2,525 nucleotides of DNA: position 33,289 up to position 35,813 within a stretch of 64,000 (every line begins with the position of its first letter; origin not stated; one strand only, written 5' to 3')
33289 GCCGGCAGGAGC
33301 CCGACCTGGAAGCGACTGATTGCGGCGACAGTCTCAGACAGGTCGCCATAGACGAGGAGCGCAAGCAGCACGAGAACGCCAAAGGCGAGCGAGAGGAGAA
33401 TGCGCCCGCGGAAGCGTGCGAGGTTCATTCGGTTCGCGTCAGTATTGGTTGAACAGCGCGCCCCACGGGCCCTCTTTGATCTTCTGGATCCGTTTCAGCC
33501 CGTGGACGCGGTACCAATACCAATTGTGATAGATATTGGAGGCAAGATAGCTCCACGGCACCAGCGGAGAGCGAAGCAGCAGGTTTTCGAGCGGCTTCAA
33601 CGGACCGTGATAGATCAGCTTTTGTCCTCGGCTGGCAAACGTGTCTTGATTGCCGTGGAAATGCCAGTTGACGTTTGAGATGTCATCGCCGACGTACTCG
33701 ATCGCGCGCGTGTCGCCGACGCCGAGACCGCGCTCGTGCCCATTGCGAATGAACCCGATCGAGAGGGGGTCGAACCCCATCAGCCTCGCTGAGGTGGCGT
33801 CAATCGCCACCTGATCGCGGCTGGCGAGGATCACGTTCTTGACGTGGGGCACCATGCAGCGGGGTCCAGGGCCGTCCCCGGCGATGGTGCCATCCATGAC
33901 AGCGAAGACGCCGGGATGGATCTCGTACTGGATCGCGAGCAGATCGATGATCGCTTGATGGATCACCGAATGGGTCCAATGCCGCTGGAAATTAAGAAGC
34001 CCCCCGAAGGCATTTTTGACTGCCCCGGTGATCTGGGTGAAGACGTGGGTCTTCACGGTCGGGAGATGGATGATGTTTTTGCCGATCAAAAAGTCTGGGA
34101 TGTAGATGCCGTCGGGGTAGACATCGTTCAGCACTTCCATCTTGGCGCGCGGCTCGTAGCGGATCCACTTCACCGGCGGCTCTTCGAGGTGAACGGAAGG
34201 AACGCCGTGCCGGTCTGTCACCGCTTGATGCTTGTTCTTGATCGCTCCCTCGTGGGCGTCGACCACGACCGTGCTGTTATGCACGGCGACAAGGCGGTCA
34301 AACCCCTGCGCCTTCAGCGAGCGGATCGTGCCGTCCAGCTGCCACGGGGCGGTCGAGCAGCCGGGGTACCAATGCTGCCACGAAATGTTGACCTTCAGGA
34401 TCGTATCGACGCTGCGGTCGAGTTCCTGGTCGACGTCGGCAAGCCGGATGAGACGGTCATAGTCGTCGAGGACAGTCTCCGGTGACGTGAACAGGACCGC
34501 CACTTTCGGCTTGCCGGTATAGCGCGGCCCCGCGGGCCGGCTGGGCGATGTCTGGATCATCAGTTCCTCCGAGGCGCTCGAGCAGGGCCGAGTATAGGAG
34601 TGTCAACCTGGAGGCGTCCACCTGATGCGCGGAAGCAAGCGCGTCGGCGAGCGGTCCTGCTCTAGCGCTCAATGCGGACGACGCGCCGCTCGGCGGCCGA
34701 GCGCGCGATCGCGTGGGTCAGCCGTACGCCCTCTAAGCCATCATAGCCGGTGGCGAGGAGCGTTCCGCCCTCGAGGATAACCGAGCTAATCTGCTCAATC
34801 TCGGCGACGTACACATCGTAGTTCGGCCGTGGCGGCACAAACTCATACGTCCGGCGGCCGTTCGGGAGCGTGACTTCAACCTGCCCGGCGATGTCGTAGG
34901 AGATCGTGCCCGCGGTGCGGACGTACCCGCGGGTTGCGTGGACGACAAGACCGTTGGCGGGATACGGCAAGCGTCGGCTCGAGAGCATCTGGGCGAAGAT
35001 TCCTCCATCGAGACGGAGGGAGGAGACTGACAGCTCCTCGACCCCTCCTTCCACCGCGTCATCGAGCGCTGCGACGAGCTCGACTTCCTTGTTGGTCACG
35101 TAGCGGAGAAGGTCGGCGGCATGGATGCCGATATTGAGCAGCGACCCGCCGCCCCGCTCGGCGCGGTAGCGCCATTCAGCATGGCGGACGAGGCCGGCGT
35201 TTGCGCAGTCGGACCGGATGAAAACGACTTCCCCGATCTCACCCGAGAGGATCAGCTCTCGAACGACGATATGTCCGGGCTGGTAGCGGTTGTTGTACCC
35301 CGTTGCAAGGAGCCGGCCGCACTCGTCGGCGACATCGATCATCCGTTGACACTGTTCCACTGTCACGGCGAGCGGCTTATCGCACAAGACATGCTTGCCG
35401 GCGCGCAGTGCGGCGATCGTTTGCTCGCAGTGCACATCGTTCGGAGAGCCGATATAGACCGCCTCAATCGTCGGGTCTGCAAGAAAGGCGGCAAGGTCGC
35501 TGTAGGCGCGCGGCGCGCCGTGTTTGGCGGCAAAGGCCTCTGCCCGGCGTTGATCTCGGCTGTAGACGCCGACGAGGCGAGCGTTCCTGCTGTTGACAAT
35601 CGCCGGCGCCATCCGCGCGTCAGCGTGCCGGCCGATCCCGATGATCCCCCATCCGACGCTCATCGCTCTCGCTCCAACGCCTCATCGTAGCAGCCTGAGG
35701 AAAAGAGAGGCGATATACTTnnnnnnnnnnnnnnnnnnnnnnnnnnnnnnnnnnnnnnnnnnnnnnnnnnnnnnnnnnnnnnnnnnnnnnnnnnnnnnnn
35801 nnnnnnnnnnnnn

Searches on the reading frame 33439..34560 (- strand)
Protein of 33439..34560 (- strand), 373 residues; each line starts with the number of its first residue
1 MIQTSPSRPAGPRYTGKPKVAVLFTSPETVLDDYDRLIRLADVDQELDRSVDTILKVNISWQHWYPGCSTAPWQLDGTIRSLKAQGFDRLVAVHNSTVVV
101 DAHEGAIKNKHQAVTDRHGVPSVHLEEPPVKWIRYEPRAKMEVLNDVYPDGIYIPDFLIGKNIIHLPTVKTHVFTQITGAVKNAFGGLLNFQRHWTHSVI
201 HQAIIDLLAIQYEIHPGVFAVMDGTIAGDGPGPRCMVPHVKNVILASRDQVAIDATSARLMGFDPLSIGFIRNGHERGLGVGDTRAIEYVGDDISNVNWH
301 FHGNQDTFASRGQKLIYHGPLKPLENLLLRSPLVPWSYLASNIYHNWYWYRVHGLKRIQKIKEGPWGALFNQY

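Call 33: search_protein_families(library=pfam, proteins=[window:33439-34560:-], max_evalue=0.00001)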
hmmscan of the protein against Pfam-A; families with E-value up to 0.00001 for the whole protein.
window:33439-34560:- (373 aa): 1 family
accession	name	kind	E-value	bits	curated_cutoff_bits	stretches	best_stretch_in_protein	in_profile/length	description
PF04015.17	DUF362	-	7.3e-24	85.4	24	1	54-258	2-199/200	Domain of unknown function (DUF362)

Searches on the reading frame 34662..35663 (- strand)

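Call 33: search_protein_families(library=pfam, proteins=[window:34662-35663:-], max_evalue=0.00001)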
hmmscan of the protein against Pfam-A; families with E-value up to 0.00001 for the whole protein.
window:34662-35663:- (333 aa): 3 families
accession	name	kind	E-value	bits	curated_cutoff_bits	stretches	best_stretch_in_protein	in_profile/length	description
PF01408.29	GFO_IDH_MocA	-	3.4e-31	108.9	24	1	4-123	2-120/120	Oxidoreductase family, NAD-binding Rossmann fold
PF22725.1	GFO_IDH_MocA_C3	-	5.5e-22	78.5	27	1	134-248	4-123/124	GFO/IDH/MocA C-terminal domain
PF02894.22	GFO_IDH_MocA_C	-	2.6e-14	54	22.9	1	135-330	1-217/218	Oxidoreductase family, C-terminal alpha/beta domain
